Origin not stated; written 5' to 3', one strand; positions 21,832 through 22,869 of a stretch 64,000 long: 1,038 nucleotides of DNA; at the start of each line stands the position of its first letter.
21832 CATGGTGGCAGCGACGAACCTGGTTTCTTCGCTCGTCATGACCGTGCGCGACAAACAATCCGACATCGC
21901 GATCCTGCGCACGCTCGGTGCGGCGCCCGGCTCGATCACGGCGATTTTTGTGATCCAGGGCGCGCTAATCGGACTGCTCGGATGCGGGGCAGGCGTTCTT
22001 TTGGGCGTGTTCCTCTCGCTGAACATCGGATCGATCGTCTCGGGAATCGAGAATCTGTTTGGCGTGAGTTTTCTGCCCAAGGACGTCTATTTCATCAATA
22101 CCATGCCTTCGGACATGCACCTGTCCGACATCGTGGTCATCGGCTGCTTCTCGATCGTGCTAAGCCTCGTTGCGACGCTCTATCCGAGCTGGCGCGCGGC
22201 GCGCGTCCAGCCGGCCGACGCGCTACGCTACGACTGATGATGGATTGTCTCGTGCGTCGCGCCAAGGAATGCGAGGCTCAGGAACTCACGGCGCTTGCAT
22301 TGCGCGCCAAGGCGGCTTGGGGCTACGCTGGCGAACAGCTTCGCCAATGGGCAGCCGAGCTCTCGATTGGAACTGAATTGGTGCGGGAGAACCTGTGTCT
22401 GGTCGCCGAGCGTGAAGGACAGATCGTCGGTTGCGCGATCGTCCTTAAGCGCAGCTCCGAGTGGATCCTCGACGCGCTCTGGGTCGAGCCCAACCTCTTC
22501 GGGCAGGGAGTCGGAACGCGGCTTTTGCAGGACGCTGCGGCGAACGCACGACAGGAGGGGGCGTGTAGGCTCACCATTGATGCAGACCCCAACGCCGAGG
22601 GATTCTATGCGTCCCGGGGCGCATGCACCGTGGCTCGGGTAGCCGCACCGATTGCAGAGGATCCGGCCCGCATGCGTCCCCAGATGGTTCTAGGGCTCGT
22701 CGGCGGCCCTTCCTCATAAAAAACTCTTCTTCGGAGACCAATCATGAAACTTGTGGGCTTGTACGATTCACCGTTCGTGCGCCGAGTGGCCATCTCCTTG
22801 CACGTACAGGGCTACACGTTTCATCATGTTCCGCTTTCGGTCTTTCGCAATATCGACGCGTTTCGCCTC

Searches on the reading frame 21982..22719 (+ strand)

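Call 46: search_protein_families(library=pfam, proteins=[window:21982-22719:+], max_evalue=0.00001)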
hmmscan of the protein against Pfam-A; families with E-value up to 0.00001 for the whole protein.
window:21982-22719:+ (245 aa): 3 families
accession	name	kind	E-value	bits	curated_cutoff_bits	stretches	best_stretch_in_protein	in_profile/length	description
PF00583.31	Acetyltransf_1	-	2.1e-13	51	20.7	1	132-213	28-115/116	Acetyltransferase (GNAT) family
PF13508.13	Acetyltransf_7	-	2.8e-13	50.5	27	1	137-213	3-81/84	Acetyltransferase (GNAT) domain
PF13673.13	Acetyltransf_10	-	2e-12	47.6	23.6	1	134-213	28-106/128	Acetyltransferase (GNAT) domain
